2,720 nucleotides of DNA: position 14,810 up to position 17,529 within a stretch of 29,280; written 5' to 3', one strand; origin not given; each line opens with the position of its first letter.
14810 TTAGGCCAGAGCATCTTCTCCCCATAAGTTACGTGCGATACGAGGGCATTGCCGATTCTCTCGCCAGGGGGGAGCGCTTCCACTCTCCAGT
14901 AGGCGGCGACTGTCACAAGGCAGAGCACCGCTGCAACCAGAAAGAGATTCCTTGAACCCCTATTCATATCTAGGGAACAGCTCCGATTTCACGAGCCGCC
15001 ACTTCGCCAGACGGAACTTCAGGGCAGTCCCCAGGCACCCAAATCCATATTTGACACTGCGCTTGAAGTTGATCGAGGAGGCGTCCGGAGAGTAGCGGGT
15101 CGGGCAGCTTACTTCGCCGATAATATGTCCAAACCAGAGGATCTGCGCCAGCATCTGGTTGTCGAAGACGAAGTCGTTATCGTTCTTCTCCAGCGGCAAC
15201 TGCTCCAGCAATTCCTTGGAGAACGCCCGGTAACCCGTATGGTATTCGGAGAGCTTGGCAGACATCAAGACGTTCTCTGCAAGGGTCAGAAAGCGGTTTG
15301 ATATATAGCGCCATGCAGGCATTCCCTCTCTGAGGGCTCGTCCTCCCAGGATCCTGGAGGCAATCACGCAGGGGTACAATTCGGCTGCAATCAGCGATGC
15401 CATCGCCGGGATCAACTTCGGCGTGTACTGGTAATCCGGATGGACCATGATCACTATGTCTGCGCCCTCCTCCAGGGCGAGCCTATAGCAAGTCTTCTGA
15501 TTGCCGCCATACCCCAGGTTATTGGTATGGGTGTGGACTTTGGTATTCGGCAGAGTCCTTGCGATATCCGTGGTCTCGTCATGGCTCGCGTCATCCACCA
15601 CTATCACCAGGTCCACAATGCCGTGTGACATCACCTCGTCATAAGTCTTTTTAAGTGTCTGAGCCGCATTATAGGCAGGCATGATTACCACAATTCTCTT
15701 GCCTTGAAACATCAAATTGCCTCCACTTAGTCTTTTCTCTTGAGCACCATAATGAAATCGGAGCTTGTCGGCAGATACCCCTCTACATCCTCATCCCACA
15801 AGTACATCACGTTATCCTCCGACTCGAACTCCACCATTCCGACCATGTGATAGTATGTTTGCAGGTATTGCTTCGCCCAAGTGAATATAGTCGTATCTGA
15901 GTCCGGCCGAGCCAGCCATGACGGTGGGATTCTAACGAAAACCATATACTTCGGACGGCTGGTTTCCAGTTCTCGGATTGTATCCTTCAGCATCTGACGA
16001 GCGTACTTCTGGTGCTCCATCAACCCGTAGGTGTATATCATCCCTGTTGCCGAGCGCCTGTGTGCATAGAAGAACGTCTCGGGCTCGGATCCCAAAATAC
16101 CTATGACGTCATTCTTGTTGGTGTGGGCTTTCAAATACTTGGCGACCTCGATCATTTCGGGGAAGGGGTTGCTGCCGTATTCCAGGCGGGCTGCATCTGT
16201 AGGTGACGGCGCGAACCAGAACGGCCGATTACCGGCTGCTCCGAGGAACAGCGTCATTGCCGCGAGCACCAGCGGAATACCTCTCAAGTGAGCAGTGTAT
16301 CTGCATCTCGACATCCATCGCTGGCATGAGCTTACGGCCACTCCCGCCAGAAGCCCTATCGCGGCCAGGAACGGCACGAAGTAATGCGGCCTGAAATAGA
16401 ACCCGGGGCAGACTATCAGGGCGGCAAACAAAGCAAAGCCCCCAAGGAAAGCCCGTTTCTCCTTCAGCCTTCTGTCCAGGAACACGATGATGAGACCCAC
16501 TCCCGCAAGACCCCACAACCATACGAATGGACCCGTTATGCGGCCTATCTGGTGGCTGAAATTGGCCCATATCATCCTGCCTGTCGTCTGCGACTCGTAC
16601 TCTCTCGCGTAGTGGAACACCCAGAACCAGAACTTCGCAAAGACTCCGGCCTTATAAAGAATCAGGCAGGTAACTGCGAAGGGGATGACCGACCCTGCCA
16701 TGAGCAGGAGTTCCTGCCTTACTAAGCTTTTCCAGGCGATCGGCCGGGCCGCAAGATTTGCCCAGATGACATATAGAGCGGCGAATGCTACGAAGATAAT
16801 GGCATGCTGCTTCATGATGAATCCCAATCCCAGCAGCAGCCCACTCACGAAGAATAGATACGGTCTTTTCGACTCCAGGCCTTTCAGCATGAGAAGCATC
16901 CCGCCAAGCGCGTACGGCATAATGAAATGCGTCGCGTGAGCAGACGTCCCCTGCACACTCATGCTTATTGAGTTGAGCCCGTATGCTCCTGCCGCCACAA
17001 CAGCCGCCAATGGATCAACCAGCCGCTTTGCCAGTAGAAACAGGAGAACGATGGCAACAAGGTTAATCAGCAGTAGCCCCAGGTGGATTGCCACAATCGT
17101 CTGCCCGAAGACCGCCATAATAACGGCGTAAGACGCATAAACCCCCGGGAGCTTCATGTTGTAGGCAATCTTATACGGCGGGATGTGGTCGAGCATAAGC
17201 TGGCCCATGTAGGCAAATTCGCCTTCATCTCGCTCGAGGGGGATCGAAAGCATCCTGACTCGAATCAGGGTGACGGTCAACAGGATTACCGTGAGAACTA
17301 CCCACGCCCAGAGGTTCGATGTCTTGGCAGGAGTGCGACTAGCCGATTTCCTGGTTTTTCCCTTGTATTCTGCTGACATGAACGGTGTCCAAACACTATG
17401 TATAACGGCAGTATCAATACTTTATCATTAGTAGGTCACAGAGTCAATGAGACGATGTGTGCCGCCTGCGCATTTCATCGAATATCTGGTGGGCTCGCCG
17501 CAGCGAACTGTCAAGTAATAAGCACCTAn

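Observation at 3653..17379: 13.7 kb gap-free cluster: lipid-sugar donor synthase + ArnT-like GT-C + six tandem TMTC-like GT-C/TPR paralogs (candidate bacterial protein O-glycosylation system)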

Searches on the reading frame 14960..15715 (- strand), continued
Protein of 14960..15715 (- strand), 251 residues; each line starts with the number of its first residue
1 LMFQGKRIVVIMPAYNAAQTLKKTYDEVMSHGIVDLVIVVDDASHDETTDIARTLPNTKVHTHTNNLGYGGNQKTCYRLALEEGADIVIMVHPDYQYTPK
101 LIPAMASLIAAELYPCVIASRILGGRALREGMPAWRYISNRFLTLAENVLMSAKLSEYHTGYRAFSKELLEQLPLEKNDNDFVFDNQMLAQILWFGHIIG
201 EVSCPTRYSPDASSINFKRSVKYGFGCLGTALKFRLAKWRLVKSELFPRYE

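Call 51: fold_search(model_id=the predicted structure, library=pdb)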
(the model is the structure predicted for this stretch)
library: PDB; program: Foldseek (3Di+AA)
matches with E <= 10: 1779; with E <= 0.001: 407
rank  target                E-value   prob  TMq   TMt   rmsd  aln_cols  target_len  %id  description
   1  9asc_A                6.9e-13  1.00  0.66  0.54   4.0       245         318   17  Cryo-EM Structure of the Glycosyltransferase ArnC from Salmonella enterica in the UDP-bound State Determined on Talos  (released 2025-02-05)
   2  8vxh_A                3.2e-12  1.00  0.67  0.55   3.3       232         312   17  Cryo-EM Structure of the Glycosyltransferase ArnC from Salmonella enterica in the Apo State Determined on Talos Arctic (released 2025-02-05)
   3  9nyd_B                4.4e-12  1.00  0.69  0.58   3.7       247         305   16  Cryo-EM structure of the glycosyltransferase GtrB in the pre-catalysis and product-bound state (released 2025-12-17)
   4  9nyf_A                4.4e-12  1.00  0.67  0.55   3.5       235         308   17  Cryo-EM structure of the glycosyltransferase GtrB (tetramer volume) (released 2025-12-17)
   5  9nyd_A                5.3e-12  1.00  0.73  0.60   3.5       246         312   17  Cryo-EM structure of the glycosyltransferase GtrB in the pre-catalysis and product-bound state (released 2025-12-17)
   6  9bhe_A                5.7e-12  1.00  0.67  0.55   3.5       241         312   15  Salmonella undecaprenyl-phosphate 4-deoxy-4-formamido-L-arabinose transferase (ArnC) bound to UDP (released 2025-02-12)
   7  9b77_A                6.0e-12  1.00  0.68  0.56   3.3       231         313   17  Cryo-EM Structure of the Glycosyltransferase ArnC from Salmonella enterica in the Apo State Determined on Krios micros (released 2025-02-05)
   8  9bhc_A                7.7e-12  1.00  0.67  0.56   3.4       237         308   17  Salmonella undecaprenyl-phosphate 4-deoxy-4-formamido-L-arabinose transferase (ArnC) (released 2025-02-12)
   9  9bhc_B                1.0e-11  1.00  0.70  0.58   3.1       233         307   17  Salmonella undecaprenyl-phosphate 4-deoxy-4-formamido-L-arabinose transferase (ArnC) (released 2025-02-12)
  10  9nyc_A                1.2e-11  1.00  0.68  0.56   3.5       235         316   17  Cryo-EM structure of the glycosyltransferase GtrB in the substrate-bound state (released 2025-12-17)
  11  9bhe_B                1.4e-11  1.00  0.64  0.53   4.2       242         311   18  Salmonella undecaprenyl-phosphate 4-deoxy-4-formamido-L-arabinose transferase (ArnC) bound to UDP (released 2025-02-12)
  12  5ekp_B                4.4e-11  1.00  0.60  0.51   5.9       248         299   17  Structure of the polyisoprenyl-phosphate glycosyltransferase GtrB (WT) (released 2016-01-06)
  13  9hwj_A                5.9e-11  1.00  0.65  0.55   4.9       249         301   19  Structure of Undecaprenyl-phosphate 4-deoxy-4-formamido-L-arabinose transferase embedded in nanodisc (released 2026-01-14)
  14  5eke_C                1.2e-10  1.00  0.63  0.53   5.0       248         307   18  Structure of the polyisoprenyl-phosphate glycosyltransferase GtrB (F215A mutant) (released 2016-01-06)
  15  5ekp_D                1.2e-10  1.00  0.61  0.53   4.7       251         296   18  Structure of the polyisoprenyl-phosphate glycosyltransferase GtrB (WT) (released 2016-01-06)
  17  5mlz                  1.5e-10  1.00  0.72  0.53   3.9       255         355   22  Dolichyl phosphate mannose synthase in complex with GDP and Mg2+ (released 2017-08-09)
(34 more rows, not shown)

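Call 60: find_related_loci(query=A4, collection=metagenome_contigs, flank=10000)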
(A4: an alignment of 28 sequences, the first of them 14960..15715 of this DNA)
Query A4 (251 aa) in metagenome_contigs; peptide patterns used: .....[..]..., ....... (x = any residue, [..] = any of these).
599 stretches matched a pattern (row limit reached: there are more); 593 encode a relative of the query (tblastn E <= 1e-3); the best 80 are kept; 80 distinct loci.
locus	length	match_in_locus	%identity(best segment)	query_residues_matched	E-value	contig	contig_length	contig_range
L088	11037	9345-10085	77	2-248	4e-133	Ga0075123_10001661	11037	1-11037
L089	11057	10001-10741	77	2-248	3e-132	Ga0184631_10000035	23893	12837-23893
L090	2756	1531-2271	73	2-248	2e-137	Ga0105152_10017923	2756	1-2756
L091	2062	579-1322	75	2-249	3e-138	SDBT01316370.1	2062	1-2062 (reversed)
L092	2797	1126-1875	72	2-251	3e-134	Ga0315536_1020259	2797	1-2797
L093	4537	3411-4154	75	2-249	4e-130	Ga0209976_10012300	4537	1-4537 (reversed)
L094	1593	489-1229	73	2-248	1e-138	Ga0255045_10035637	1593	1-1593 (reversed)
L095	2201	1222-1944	73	2-242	1e-135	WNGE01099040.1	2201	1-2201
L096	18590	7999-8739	73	2-248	1e-127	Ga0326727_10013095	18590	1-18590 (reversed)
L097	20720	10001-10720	74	2-241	3e-127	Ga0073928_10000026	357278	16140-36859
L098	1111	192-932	72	2-248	9e-140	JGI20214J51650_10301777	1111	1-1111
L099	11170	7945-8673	72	2-244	2e-126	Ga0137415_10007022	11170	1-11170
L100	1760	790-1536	72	2-250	5e-136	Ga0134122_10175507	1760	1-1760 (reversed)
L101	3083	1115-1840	72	2-243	1e-130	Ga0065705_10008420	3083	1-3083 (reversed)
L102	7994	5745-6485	71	2-248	6e-126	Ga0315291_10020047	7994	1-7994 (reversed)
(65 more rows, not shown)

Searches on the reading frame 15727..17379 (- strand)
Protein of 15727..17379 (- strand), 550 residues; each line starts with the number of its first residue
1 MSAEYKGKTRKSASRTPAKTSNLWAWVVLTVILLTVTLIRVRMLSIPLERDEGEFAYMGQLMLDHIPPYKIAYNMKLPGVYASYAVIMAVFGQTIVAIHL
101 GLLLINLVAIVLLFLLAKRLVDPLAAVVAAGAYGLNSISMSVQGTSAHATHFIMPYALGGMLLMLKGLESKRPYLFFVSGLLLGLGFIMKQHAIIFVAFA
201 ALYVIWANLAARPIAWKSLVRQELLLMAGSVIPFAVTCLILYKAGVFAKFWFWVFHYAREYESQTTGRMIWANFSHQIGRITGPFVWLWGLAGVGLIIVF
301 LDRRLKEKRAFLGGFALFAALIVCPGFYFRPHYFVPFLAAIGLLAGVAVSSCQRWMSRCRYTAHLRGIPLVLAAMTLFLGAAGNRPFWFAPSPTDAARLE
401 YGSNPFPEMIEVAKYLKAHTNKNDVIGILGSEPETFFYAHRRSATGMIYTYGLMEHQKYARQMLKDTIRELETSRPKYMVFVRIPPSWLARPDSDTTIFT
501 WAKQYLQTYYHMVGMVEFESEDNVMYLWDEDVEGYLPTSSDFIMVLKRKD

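Call 4: search_protein_families(library=pfam, proteins=[window:15727-17379:-], max_evalue=0.01)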
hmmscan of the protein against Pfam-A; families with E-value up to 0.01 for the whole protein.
window:15727-17379:- (550 aa): 1 family
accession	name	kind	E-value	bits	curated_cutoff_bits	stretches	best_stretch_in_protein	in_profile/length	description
PF13231.12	PMT_2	-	8.7e-12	46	26.1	1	83-215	9-138/160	Dolichyl-phosphate-mannose-protein mannosyltransferase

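Call 5: search_protein_families(library=ncbifam, proteins=[window:15727-17379:-], max_evalue=0.01)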
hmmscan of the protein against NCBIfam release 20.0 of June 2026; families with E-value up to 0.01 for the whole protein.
window:15727-17379:- (550 aa): 0 families

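Call 10: search_solved_structures(query=window:15727-17379:-, max_evalue=10, show_alignments=1)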
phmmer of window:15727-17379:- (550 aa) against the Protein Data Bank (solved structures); distinct sequences matched with E-value up to 10: 2.
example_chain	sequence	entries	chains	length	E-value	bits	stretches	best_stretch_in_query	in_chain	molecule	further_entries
9f5x_E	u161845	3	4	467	0.37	12.8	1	250-306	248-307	NADH:ubiquinone oxidoreductase 49 kD subunit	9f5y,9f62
7rbp_A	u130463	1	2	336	1.1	11.2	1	45-111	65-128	Ornithine cyclodeaminase/mu-crystallin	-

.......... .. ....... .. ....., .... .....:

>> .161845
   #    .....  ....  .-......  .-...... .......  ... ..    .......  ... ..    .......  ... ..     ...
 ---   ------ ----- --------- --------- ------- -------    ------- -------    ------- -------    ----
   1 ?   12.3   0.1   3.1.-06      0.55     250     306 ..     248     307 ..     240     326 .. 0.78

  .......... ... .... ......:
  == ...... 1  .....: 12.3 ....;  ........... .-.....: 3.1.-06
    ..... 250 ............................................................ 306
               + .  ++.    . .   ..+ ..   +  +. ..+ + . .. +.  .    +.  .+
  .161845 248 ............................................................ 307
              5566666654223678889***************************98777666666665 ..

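Call 17: find_encoding_contigs(protein=window:15727-17379:-, flank=10000, max_places=6)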
Protein window:15727-17379:- (550 aa): 3 contigs read that carry it; 3 places shown.
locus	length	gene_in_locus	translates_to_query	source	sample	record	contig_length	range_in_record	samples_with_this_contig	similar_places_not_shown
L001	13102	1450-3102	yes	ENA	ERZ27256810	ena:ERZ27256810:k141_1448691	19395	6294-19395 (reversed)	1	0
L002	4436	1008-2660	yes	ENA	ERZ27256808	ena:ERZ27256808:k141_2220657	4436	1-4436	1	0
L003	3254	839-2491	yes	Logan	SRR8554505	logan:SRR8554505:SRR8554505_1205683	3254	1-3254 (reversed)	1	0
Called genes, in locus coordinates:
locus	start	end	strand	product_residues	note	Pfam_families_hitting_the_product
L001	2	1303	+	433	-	?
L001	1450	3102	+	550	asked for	PF13231:PMT_2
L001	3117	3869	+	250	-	PF00535:Glycos_transf_2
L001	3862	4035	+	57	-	-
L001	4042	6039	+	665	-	PF13414:TPR_11, PF13432:TPR_16, PF13424:TPR_12, PF00515:TPR_1 (weak), PF07719:TPR_2 (weak), PF13414:TPR_11, PF13414:TPR_11, PF13432:TPR_16, +17 more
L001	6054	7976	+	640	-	PF07719:TPR_2 (weak), PF13424:TPR_12 (weak), PF13414:TPR_11, PF13432:TPR_16, PF00515:TPR_1 (weak), PF13414:TPR_11, PF13432:TPR_16, PF13414:TPR_11, +18 more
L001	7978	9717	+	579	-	PF13431:TPR_17 (faint), PF13428:TPR_14 (faint), PF00515:TPR_1 (weak), PF14559:TPR_19 (weak), PF24575:TPR_Slam (weak), PF07719:TPR_2 (weak), PF13414:TPR_11 (weak), PF13432:TPR_16, +6 more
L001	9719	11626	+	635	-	PF13231:PMT_2 (weak), PF12895:ANAPC3, PF13414:TPR_11 (weak), PF13432:TPR_16 (weak), PF00515:TPR_1 (weak), PF13414:TPR_11, PF00515:TPR_1, PF13414:TPR_11, +11 more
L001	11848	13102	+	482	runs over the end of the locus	PF13231:PMT_2 (weak), PF13432:TPR_16 (weak), PF00515:TPR_1 (weak), PF07719:TPR_2 (weak), PF13414:TPR_11 (weak), PF14559:TPR_19 (weak), PF13432:TPR_16, PF13414:TPR_11, +14 more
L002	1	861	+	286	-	?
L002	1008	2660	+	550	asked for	PF13231:PMT_2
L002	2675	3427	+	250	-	PF00535:Glycos_transf_2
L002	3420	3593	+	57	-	-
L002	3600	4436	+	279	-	?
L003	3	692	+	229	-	?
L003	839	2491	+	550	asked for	PF13231:PMT_2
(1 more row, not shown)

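Call 29: find_homologous_proteins(query=window:15727-17379:-, max_evalue=0.00001)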
Query window:15727-17379:- (550 aa): 2192 proteins with E <= 0.00001 among 8000 candidates; the best 120 are listed.
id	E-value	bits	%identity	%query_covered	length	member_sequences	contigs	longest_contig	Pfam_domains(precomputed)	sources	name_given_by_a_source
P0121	0.0e+0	1231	99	100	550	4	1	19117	PF13231.13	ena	-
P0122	0.0e+0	1124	91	100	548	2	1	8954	PF13231.13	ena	-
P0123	4.0e-266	902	72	100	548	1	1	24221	PF13231.13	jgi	jgi:hypothetical protein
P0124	9.7e-219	746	60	100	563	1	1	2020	PF13231.13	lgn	-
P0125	2.6e-209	715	59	100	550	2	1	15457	PF13231.13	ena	-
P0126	8.0e-199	680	54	100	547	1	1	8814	PF13231.13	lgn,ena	-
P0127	6.8e-180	618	51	99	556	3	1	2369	PF13231.13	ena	-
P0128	1.1e-177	610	53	95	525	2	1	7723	PF27757.1,PF13231.13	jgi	-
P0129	1.1e-173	597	52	96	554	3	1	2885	PF13231.13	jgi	-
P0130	6.5e-173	595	50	95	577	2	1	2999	PF13231.13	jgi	jgi:hypothetical protein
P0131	7.3e-173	594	49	100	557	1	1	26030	PF13231.13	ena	-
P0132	2.0e-172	593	52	96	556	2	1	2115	PF27757.1,PF13231.13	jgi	jgi:4-amino-4-deoxy-L-arabinose transferase-like glycosyltransferase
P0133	4.0e-171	589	51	96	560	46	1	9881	PF13231.13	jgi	jgi:4-amino-4-deoxy-L-arabinose transferase-like glycosyltransferase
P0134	5.1e-171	588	50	95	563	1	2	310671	PF13231.13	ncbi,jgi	jgi:hypothetical protein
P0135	1.4e-170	587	48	95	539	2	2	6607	PF13231.13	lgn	-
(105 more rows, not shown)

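Call 31: find_encoding_contigs(protein=P0123, flank=10000, max_places=2)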
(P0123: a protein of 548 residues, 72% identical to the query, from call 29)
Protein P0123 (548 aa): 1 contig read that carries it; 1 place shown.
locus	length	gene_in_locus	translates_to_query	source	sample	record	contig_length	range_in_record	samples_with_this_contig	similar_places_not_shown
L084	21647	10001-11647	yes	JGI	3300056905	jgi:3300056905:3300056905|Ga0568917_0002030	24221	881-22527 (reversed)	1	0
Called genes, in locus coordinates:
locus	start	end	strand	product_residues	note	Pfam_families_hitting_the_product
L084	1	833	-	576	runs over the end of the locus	PF13432:TPR_16 (faint), PF14559:TPR_19, PF17957:Big_7, PF01522:Polysacc_deac_1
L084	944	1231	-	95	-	-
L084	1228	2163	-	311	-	PF17728:BsuBI_PstI_RE_N, PF06616:BsuBI_PstI_RE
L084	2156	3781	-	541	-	PF02384:N6_Mtase (weak), PF07669:Eco57I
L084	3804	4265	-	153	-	PF01878:EVE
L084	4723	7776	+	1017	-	PF00150:Cellulase (faint)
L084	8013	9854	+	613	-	-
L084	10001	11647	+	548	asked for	PF13231:PMT_2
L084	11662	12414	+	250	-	PF00535:Glycos_transf_2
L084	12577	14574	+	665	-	PF13414:TPR_11 (weak), PF13432:TPR_16, PF14559:TPR_19 (weak), PF13424:TPR_12, PF00515:TPR_1 (weak), PF07719:TPR_2 (weak), PF13414:TPR_11, PF13432:TPR_16, +17 more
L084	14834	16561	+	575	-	PF00515:TPR_1, PF13414:TPR_11, PF13414:TPR_11, PF13424:TPR_12, PF13432:TPR_16, PF14559:TPR_19, PF00515:TPR_1, PF07719:TPR_2, +15 more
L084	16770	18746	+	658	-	PF13231:PMT_2 (weak), PF12895:ANAPC3 (weak), PF13414:TPR_11 (weak), PF13424:TPR_12 (weak), PF00515:TPR_1, PF13414:TPR_11, PF13432:TPR_16, PF13414:TPR_11, +17 more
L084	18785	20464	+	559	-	PF00515:TPR_1, PF07719:TPR_2 (weak), PF13181:TPR_8 (weak), PF13424:TPR_12 (weak), PF13414:TPR_11 (weak), PF00515:TPR_1, PF13414:TPR_11, PF13432:TPR_16, +9 more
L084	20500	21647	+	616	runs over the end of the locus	PF13414:TPR_11 (weak), PF13424:TPR_12 (weak), PF14559:TPR_19 (weak), PF13424:TPR_12, PF13414:TPR_11, PF13431:TPR_17 (weak), PF13432:TPR_16 (weak), PF14559:TPR_19, +12 more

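Call 32: find_encoding_contigs(protein=P0125, flank=10000, max_places=2)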
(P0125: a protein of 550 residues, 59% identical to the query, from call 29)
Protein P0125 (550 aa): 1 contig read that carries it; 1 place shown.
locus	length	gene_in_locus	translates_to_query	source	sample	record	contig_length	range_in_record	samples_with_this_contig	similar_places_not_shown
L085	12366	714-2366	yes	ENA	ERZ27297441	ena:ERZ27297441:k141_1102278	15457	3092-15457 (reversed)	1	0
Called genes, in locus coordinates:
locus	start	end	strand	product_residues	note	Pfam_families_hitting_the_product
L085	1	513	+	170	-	?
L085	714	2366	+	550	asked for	PF13231:PMT_2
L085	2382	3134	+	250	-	PF00535:Glycos_transf_2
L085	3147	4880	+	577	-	PF13231:PMT_2 (weak), PF13424:TPR_12, PF13414:TPR_11, PF13432:TPR_16, PF14559:TPR_19, PF13414:TPR_11, PF13432:TPR_16, PF14559:TPR_19, +23 more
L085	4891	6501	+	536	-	PF13231:PMT_2 (weak), PF13374:TPR_10 (faint), PF13432:TPR_16 (weak), PF00515:TPR_1, PF07719:TPR_2, PF13181:TPR_8 (weak), PF13424:TPR_12 (weak), PF13414:TPR_11 (weak), +2 more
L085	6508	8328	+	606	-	PF13231:PMT_2 (weak), PF13414:TPR_11, PF13424:TPR_12, PF13432:TPR_16, PF00515:TPR_1, PF07719:TPR_2, PF13181:TPR_8 (weak), PF13414:TPR_11 (weak), +12 more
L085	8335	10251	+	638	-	PF13231:PMT_2 (weak), PF21033:RMD1-3 (weak), PF13414:TPR_11, PF13432:TPR_16, PF00515:TPR_1, PF13414:TPR_11, PF13432:TPR_16, PF13414:TPR_11, +14 more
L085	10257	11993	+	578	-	PF13432:TPR_16 (weak), PF00515:TPR_1 (weak), PF07719:TPR_2 (weak), PF13414:TPR_11 (weak), PF13424:TPR_12 (weak), PF14559:TPR_19 (weak), PF13432:TPR_16, PF13414:TPR_11, +9 more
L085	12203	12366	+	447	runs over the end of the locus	PF00364:Biotin_lipoyl, PF02817:E3_binding, PF00198:2-oxoacid_dh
